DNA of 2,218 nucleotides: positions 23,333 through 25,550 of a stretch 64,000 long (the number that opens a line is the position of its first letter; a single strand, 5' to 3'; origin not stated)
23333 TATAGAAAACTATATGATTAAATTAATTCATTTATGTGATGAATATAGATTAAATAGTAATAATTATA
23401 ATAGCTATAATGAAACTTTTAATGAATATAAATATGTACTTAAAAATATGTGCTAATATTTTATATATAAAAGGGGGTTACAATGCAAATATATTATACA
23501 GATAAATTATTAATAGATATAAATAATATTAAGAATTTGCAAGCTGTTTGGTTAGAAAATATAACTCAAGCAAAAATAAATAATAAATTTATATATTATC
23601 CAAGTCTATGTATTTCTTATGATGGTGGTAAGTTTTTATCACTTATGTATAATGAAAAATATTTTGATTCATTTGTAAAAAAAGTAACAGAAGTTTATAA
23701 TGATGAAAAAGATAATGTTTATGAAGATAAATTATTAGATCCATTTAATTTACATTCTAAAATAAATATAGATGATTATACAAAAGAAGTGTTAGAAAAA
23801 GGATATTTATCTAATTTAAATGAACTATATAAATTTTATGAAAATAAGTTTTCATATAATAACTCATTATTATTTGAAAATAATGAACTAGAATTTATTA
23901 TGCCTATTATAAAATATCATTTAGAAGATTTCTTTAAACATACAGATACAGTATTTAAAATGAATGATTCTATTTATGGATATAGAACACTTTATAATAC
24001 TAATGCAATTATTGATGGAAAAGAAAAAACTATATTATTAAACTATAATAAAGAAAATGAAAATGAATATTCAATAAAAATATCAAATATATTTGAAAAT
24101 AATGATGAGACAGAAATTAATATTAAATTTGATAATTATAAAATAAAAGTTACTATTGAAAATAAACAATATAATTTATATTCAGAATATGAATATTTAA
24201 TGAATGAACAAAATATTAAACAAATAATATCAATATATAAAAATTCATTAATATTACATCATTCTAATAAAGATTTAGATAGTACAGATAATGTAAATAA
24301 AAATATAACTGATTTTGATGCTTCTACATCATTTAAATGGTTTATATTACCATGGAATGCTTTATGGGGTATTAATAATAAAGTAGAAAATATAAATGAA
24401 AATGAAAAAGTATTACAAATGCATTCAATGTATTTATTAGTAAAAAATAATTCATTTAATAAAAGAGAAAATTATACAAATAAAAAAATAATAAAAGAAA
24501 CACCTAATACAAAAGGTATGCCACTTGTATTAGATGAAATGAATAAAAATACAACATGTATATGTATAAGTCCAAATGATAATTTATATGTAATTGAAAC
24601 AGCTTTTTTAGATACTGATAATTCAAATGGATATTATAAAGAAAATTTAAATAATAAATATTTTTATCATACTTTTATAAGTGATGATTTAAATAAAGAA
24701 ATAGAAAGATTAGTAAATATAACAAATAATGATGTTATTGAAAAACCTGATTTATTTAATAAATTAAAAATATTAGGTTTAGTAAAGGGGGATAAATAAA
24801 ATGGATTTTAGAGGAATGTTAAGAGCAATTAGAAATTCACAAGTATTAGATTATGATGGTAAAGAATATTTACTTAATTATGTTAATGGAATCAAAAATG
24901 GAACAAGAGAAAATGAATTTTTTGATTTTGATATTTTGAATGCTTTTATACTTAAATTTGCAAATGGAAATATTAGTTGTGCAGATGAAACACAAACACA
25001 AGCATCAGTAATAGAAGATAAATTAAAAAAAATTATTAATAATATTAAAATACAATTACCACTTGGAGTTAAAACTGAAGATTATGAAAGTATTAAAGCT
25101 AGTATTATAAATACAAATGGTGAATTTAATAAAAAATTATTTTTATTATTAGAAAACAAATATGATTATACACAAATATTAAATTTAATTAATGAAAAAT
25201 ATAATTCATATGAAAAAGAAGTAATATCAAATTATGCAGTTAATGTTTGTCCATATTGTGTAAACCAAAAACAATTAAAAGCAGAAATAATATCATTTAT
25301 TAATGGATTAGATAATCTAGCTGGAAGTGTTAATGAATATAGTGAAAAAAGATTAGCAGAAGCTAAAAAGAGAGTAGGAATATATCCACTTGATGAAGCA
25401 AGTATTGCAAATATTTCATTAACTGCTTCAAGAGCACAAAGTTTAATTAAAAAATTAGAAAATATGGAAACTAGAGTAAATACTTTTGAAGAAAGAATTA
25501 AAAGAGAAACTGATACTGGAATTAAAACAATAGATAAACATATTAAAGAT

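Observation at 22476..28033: Self-contained four-gene operon: two unknown proteins, a coiled-coil CobS/MoxR-type AAA+ ATPase and a MIDAS-less vWA-like protein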

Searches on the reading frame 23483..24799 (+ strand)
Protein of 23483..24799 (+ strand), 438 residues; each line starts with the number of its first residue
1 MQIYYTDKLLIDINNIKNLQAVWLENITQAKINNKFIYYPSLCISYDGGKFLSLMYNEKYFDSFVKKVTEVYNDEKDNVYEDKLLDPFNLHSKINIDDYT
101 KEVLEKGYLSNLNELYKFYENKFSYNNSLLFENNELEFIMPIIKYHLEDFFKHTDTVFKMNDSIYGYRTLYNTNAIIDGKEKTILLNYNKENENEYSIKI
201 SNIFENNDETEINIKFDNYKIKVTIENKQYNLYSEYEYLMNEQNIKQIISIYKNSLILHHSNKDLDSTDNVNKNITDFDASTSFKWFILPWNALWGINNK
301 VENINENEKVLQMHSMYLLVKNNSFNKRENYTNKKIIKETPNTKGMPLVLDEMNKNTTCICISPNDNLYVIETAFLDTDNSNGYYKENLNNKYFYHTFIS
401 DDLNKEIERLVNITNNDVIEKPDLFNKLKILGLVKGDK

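Call 3: search_protein_families(library=pfam, proteins=[window:23483-24799:+], max_evalue=1)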
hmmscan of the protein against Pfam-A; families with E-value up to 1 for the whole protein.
window:23483-24799:+ (438 aa): 0 families

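Call 4: search_protein_families(library=padloc, proteins=[window:23483-24799:+], max_evalue=1)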
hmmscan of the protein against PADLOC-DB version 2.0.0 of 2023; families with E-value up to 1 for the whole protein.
window:23483-24799:+ (438 aa): 0 families

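Call 5: search_protein_families(library=ncbifam, proteins=[window:23483-24799:+], max_evalue=1)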
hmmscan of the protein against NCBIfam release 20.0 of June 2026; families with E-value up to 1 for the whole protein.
window:23483-24799:+ (438 aa): 0 families

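Call 7: search_protein_families(library=phrogs, proteins=[window:23483-24799:+], max_evalue=0.1)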
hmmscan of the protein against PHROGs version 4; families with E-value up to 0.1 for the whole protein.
window:23483-24799:+ (438 aa): 0 families

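Call 21: find_homologous_proteins(query=window:23483-24799:+)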
Query window:23483-24799:+ (438 aa): 48 proteins with E <= 0.001 among 7888 candidates.
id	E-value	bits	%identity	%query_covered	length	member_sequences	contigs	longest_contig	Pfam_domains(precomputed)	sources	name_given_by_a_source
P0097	4.4e-118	413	49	100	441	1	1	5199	-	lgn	-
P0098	1.6e-117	411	49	100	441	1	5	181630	-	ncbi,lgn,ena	-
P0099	1.0e-114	402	48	100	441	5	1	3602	-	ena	-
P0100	4.3e-114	400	47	100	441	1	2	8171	-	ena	-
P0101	2.4e-113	397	48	100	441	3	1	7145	-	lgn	-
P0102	1.4e-111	391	46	100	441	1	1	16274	-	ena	-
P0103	2.1e-109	384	47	100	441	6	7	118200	-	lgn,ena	-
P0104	1.4e-108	382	47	100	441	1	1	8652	-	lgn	-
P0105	4.2e-106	373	44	100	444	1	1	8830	-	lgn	-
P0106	4.6e-106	373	47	100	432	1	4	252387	-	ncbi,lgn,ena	-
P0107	8.9e-105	369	50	87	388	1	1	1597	-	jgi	-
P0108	2.0e-98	348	42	100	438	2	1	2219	-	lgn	-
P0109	1.9e-97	345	41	100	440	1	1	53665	-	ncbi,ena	-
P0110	1.0e-96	342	40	100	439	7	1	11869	-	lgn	-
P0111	1.9e-95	338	40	100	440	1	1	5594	-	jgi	-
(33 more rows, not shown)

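Call 35: predict_structure(alignment_id=A1)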
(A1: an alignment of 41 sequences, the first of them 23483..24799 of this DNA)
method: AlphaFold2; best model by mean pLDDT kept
length: 438 residues; sequences in the alignment: 41
mean_pLDDT: 84.7   pTM: 0.78
mean pLDDT of the five models: 84.7, 84.4, 83.6, 83.2, 81.7
residues with pLDDT >= 90: 192; 70-90: 191; 50-70: 46; < 50: 9
segments of 3 or more residues with pLDDT < 50: 1-5
pLDDT, mean of each block of 10 residues (from residue 1): 56 87 72 56 86 81 84 75 54 75 72 81 90 88 97 94 90 95 95 94 88 94 95 96 93 93 95 88 92 94 78 93 92 79 66 92 90 90 82 93 76 86 85 75
secondary structure, 60 per line:
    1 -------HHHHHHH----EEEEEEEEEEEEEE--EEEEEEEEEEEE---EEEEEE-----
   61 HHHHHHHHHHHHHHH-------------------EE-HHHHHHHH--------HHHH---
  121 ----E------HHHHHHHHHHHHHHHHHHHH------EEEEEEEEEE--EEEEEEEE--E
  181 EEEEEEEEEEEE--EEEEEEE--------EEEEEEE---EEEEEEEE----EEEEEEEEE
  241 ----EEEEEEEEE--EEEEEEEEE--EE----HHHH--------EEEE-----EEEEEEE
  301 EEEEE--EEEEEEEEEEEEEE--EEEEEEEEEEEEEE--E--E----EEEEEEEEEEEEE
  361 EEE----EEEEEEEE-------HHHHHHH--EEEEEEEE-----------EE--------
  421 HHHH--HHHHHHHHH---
elements in order: H8-14 E19-32 E35-46 E50-55 H61-75 H98-105 H114-117 H132-151 E158-167 E170-177 E180-192 E195-201 E210-216 E220-227 E232-240 E245-253 E256-264 H273-276 E285-288 E294-305 E308-321 E324-337 E348-363 E368-375 H383-389 E392-399 H421-424 H427-435

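Call 39: fold_search(model_id=the predicted structure, library=pdb)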
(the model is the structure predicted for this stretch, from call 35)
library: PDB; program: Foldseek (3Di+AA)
matches with E <= 10: 1030; with E <= 0.001: 0
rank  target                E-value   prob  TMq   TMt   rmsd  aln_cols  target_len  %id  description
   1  1yr2                  1.2e-02  0.18  0.14  0.10  22.9       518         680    7  Structural and Mechanistic Analysis of Two Prolyl Endopeptidases: Role of Inter-Domain Dynamics in Catalysis and Specifi (released 2005-03-15)
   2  7c5x_A                1.2e-02  0.10  0.09  0.08  35.8       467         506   10  Crystal structure of the iota-carbonic anhydrase from eukaryotic microalga complexed with bicarbonate (released 2021-04-28)
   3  6mly_A                2.1e-02  0.09  0.09  0.07  20.1       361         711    9  Bifunctional GH43-CE Bacteroides eggerthii, BACEGG_01304 (released 2019-10-02)
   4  9hcj_R0               3.2e-02  0.12  0.12  0.04  30.3       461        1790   10  D. discoideum nuclear pore complex (released 2024-12-25)
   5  7c5y_B                3.2e-02  0.08  0.09  0.08  35.7       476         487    8  Crystal structure of the iota-carbonic anhydrase from eukaryotic microalga complexed with iodide (released 2021-04-28)
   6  3sy9_C                3.5e-02  0.12  0.10  0.11  20.0       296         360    8  Crystal structure of Pseudomonas aeruginosa OccD2 (OpdC) (released 2012-02-08)
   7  3sy9_A                3.9e-02  0.11  0.09  0.11  20.1       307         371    8  Crystal structure of Pseudomonas aeruginosa OccD2 (OpdC) (released 2012-02-08)
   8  6ehb_C                5.9e-02  0.38  0.16  0.21  20.1       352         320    7  OmpU, an outer membrane protein, of Vibrio cholerae (released 2018-04-25)
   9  4frx_A                5.9e-02  0.18  0.15  0.16  20.1       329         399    5  Crystal Structure of Pseudomonas aeruginosa OccK8 (OprE) (released 2013-07-24)
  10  5boi                  5.9e-02  0.14  0.13  0.20  17.5       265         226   11  Bacillus megaterium YpeB C-terminal domain (released 2015-08-12)
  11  6g6u_A                6.6e-02  0.80  0.21  0.30  17.2       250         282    9  The dynamic nature of the VDAC1 channels in bilayers: human VDAC1 at 2.7 Angstrom resolution (released 2019-04-10)
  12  7oxx_A                6.6e-02  0.69  0.14  0.33  20.6       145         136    8  CrabP2 mutant R30AK31A (released 2022-07-13)
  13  6v8i_AH               6.9e-02  0.04  0.08  0.06  40.2       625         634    6  Composite atomic model of the Staphylococcus aureus phage 80alpha baseplate (released 2020-03-04)
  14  7oxx_C                7.3e-02  0.69  0.14  0.33  20.5       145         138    8  CrabP2 mutant R30AK31A (released 2022-07-13)
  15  3sy9_D                7.3e-02  0.08  0.10  0.11  19.8       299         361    8  Crystal structure of Pseudomonas aeruginosa OccD2 (OpdC) (released 2012-02-08)
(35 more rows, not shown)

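Call 41: search_protein_representatives(alignment_id=A1)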
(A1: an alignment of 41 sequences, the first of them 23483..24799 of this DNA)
Query: 41 sequences, 439 profile positions. Proteins with E-value up to 0.001 (for the whole library): 261; up to 1e-10: 183; up to 1e-30: 79. The best 150 are listed.
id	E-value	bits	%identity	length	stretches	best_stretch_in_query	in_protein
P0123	5.0e-183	625.5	-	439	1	1-439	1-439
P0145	3.0e-174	596.6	-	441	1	1-438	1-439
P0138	4.5e-150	516.9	-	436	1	6-439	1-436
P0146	4.6e-149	513.5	-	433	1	1-438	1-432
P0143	7.1e-149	512.9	-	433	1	1-438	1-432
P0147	4.7e-148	510.2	-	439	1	1-438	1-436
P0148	6.1e-146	503.3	-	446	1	1-437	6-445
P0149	4.6e-144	497.1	-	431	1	1-439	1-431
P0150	4.6e-144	497.1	-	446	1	2-438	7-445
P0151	5.1e-144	496.9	-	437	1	1-439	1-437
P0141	3.6e-139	481.0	-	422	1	1-438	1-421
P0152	1.7e-138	478.7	-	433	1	6-439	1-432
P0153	5.3e-134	463.9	-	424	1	1-439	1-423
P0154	1.1e-132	459.6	-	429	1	12-438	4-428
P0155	1.7e-127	442.5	-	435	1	1-439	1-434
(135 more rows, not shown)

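Call 46: fold_search(model_id=the predicted structure, library=viral)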
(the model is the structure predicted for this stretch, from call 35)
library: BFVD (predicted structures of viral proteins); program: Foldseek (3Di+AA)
matches with E <= 10: 970; with E <= 0.001: 0
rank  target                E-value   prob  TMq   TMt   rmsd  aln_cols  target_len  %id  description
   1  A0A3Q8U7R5            3.0e-03  0.16  0.12  0.11  28.8       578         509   13  Putative BTB/POZ domain-containing protein [Megavirus baoshan]
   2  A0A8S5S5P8            3.3e-03  0.47  0.12  0.13  22.2       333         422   11  Uncharacterized protein [Myoviridae sp. cthAo37]
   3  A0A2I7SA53            4.1e-03  0.25  0.11  0.12  22.7       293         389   10  (no name in the UniProt tables at hand)
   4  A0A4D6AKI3            6.6e-03  0.12  0.11  0.08  65.9       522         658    9  (no name in the UniProt tables at hand)
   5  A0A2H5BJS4            6.9e-03  0.09  0.07  0.07  28.4       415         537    6  dihydrofolate reductase [Erwinia phage vB_EamM_MadMel]
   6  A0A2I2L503            1.0e-02  0.35  0.10  0.16  23.1       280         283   12  MORN-repeat protein [Orpheovirus IHUMI-LCC2]
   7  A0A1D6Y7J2            1.8e-02  0.54  0.15  0.23  17.2       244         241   11  (no name in the UniProt tables at hand)
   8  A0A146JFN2            1.8e-02  0.28  0.12  0.19  19.4       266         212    4  (no name in the UniProt tables at hand)
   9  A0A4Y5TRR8            1.9e-02  0.82  0.10  0.31  16.0       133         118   12  Putative lysozyme inhibitor [Serratia phage Moabite]
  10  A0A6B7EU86            2.0e-02  0.15  0.12  0.14  21.8       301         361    8  (no name in the UniProt tables at hand)
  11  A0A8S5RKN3            2.4e-02  0.07  0.10  0.08  20.5       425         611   10  Uncharacterized protein [virus sp. ct6GG30]
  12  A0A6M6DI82            2.5e-02  0.16  0.11  0.17  19.0       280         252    8  (no name in the UniProt tables at hand)
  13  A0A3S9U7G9            2.5e-02  0.11  0.11  0.05  36.5       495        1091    6  (no name in the UniProt tables at hand)
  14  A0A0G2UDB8            2.7e-02  0.28  0.09  0.06  14.6       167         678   11  Protein UL112 [Human cytomegalovirus]
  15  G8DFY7                3.3e-02  0.23  0.11  0.15  20.4       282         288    8  (no name in the UniProt tables at hand)
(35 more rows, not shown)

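Call 55: search_solved_structures(query=A1, max_evalue=1)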
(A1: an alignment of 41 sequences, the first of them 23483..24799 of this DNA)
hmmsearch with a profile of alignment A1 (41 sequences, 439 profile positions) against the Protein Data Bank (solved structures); distinct sequences matched with E-value up to 1: 0.

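Call 61: search_dna_similar(query=window:23483-24799:+, collection=phages, mode=protein, max_evalue=0.1, max_rows=10)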
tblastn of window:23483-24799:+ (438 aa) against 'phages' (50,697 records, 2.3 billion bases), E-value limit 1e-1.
No match.

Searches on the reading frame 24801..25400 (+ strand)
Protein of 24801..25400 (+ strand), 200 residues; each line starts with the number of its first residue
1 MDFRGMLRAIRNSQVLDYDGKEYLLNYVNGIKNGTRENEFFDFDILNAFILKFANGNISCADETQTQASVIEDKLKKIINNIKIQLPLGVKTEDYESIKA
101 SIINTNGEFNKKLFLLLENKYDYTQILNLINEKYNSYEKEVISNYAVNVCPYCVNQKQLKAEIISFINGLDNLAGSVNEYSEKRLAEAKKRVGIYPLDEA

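Call 109: search_solved_structures(query=A7, max_evalue=1)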
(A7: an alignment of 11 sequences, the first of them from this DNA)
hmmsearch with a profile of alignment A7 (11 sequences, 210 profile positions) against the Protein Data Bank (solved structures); distinct sequences matched with E-value up to 1: 5.
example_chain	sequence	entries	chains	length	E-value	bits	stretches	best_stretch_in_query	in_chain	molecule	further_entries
7suk_LM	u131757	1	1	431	0.064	16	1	110-179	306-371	U3 small nucleolar RNA-associated protein 10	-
1oks_A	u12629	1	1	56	0.11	15.3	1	16-62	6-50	RNA POLYMERASE ALPHA SUBUNIT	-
5lxj_A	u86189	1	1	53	0.15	14.8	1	16-51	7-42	Phosphoprotein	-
1t6o_A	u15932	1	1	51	0.18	14.5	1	16-61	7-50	phosphoprotein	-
2k9d_A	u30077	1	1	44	0.5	13.1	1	18-53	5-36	Phosphoprotein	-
